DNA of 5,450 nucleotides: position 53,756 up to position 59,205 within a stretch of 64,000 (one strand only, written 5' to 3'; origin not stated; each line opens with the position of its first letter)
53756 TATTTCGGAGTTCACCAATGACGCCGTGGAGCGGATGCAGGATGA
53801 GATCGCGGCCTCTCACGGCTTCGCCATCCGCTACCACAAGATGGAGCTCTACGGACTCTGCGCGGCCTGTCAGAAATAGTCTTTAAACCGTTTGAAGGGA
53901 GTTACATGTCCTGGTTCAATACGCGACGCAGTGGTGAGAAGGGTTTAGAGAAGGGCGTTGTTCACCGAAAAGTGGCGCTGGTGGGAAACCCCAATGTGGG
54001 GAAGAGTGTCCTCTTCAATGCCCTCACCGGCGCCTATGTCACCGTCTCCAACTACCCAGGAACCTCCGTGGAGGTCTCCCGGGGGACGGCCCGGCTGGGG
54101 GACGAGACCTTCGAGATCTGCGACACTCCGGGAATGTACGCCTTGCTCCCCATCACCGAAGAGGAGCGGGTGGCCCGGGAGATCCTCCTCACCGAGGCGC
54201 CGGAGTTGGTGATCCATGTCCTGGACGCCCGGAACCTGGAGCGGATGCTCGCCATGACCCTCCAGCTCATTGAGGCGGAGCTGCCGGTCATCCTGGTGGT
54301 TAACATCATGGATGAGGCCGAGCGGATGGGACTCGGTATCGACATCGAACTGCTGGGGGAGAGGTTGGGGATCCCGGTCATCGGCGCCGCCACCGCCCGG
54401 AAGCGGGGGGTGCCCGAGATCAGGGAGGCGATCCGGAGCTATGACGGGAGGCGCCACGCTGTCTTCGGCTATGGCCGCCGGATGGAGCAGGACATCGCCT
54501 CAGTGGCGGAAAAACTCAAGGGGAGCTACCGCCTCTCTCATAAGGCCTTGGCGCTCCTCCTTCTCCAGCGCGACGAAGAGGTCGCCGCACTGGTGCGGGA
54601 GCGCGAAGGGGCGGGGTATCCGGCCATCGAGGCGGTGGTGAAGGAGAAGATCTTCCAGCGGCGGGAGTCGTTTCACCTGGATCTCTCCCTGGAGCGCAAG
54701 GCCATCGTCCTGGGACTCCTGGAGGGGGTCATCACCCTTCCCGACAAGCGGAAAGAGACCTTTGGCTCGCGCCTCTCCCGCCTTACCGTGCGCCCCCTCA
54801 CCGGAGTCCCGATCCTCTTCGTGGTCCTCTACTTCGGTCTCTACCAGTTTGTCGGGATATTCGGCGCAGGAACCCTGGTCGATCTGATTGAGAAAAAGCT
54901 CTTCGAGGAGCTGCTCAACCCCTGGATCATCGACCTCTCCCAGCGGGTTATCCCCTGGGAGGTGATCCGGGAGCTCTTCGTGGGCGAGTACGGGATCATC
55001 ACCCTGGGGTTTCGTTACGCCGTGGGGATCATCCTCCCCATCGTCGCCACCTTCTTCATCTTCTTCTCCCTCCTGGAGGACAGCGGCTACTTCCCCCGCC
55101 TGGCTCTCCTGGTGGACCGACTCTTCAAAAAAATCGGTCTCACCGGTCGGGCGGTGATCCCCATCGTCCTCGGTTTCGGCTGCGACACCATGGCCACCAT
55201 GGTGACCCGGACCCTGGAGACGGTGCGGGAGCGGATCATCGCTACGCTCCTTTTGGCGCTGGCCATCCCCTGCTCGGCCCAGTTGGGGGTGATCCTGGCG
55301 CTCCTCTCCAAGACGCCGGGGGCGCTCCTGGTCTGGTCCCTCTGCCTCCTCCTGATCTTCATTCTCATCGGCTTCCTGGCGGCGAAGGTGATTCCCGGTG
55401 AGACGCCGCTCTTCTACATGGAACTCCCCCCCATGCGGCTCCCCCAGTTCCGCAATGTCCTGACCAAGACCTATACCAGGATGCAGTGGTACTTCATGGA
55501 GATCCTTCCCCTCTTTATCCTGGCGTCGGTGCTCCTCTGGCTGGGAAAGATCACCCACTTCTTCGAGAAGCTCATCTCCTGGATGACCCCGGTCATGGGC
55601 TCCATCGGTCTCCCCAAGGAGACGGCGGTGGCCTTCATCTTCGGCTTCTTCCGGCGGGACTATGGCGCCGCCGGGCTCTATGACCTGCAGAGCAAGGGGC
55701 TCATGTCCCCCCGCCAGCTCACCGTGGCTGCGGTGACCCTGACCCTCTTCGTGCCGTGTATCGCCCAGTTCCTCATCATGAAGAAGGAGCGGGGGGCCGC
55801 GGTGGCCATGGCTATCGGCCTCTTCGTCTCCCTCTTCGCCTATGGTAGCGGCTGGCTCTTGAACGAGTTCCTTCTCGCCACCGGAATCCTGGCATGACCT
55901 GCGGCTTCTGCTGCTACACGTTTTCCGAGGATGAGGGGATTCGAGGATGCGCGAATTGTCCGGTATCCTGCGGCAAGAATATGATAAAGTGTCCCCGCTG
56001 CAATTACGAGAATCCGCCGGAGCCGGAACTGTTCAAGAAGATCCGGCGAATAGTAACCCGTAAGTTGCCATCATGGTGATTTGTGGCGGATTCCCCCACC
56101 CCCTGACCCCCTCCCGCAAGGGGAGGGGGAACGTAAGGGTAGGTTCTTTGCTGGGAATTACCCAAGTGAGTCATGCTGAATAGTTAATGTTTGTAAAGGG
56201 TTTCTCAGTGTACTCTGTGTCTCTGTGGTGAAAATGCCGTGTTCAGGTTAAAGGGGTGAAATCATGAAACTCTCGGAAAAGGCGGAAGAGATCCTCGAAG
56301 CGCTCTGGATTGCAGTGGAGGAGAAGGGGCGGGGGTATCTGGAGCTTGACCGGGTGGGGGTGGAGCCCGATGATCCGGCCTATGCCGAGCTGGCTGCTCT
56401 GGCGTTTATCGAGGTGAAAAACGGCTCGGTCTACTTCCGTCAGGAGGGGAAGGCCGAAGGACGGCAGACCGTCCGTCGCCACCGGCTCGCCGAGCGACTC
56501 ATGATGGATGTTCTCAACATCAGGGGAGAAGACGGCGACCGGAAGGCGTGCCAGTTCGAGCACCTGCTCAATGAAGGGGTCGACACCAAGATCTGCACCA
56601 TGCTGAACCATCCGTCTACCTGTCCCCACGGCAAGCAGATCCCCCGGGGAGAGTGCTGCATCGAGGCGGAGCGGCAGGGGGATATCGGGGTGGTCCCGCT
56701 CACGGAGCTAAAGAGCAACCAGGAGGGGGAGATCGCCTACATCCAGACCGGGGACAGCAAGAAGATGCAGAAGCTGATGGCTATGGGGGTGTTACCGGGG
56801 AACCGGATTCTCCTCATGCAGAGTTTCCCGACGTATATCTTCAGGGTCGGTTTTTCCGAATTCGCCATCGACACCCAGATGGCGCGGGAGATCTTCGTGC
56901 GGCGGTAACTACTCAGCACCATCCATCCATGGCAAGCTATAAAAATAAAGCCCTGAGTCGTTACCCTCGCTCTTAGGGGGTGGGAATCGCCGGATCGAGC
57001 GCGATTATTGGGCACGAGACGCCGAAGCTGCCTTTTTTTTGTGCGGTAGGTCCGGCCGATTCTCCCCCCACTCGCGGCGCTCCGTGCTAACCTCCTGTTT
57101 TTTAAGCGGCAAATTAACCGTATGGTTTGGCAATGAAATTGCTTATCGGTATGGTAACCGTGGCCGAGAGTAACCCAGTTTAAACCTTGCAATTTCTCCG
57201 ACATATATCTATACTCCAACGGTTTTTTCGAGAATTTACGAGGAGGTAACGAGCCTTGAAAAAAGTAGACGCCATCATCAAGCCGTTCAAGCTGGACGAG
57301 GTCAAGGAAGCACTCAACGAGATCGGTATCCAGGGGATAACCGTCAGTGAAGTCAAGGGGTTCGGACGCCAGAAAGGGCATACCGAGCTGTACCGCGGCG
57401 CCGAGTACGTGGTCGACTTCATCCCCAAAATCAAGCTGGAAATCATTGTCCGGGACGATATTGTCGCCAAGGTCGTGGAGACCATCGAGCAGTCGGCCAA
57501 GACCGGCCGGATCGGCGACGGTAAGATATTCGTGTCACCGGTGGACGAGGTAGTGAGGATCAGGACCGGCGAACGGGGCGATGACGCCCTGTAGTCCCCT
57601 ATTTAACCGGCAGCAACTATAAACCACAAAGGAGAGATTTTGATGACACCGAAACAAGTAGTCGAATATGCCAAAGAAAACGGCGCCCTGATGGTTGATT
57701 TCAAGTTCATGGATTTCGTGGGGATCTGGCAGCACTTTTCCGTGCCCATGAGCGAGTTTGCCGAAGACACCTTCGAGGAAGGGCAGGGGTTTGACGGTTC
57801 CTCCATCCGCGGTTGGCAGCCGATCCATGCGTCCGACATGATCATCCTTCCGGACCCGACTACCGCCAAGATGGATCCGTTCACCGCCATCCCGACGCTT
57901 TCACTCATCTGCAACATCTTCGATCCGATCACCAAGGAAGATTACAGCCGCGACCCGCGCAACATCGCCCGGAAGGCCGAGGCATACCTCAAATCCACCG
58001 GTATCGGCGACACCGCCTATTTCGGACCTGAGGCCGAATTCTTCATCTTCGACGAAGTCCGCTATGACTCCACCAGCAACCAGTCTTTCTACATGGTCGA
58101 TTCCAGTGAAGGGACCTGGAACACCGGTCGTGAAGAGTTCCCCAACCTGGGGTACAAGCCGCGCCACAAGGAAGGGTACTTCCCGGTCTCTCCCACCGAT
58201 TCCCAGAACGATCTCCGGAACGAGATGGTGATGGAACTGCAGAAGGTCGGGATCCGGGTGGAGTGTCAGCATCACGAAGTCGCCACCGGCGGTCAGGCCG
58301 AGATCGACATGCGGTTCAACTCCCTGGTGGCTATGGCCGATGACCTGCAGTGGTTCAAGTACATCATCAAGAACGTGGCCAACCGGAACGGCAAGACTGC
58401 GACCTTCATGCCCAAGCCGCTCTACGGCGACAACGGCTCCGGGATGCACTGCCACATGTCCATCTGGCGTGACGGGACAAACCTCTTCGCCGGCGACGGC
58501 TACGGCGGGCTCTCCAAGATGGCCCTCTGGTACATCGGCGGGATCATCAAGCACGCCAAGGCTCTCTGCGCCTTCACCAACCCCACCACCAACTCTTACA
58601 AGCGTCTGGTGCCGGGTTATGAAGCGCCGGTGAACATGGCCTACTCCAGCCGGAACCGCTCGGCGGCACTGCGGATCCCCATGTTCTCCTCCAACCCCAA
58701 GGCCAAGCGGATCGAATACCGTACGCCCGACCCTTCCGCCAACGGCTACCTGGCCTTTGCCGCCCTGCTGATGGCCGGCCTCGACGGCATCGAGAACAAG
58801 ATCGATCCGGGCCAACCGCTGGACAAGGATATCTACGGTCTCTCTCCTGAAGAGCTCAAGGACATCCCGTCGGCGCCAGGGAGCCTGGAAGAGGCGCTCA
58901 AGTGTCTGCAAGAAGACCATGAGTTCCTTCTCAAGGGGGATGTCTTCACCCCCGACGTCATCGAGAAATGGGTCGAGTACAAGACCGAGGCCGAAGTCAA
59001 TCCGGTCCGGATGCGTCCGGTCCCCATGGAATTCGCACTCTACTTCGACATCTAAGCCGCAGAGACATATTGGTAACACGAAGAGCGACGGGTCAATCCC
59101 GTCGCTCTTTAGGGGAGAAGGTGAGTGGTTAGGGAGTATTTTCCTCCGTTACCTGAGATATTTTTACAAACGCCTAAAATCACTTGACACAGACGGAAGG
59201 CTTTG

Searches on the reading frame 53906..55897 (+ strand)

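Call 12: search_protein_families(library=pfam, proteins=[window:53906-55897:+], max_evalue=0.001)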
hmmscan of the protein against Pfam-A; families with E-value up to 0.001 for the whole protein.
window:53906-55897:+ (663 aa): 5 families
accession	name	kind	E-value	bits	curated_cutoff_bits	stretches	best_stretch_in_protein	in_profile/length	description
PF02421.24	FeoB_N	-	2.5e-56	190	27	1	22-176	2-156/156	Ferrous iron transport protein B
PF07670.19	Gate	-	3.2e-33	114.7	29.6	2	376-468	4-102/104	Nucleoside recognition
PF01926.29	MMR_HSR1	-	1.7e-22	80.1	21.9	1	22-133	1-112/113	50S ribosome-binding GTPase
PF07664.17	FeoB_C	-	8.3e-13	48.3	26.6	1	475-525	2-54/54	Ferrous iron transport protein B C terminus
PF17910.6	FeoB_Cyto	-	3.3e-05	24.7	23.4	1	189-272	1-85/90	FeoB cytosolic helical domain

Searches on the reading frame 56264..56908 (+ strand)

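Call 85: search_protein_families(library=pfam, proteins=[window:56264-56908:+], max_evalue=0.001)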
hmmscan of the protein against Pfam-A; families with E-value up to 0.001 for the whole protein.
window:56264-56908:+ (214 aa): 2 families
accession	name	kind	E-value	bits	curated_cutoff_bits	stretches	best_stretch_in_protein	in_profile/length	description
PF02742.21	Fe_dep_repr_C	-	1e-22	80.3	27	1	60-128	2-70/70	Iron dependent repressor, metal binding and dimerisation domain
PF04023.20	FeoA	-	1.5e-13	51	23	1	144-213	1-73/74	FeoA domain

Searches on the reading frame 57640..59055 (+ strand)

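Call 12: search_protein_families(library=pfam, proteins=[window:57640-59055:+], max_evalue=0.001)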
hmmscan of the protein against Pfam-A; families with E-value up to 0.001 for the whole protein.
window:57640-59055:+ (471 aa): 2 families
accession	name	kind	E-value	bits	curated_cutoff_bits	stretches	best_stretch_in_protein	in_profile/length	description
PF00120.29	Gln-synt_C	-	1.4e-139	465.4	24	1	104-468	2-344/344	Glutamine synthetase, catalytic domain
PF03951.24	Gln-synt_N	-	2.4e-30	104.4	33.4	1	18-96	4-82/82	Glutamine synthetase, beta-Grasp domain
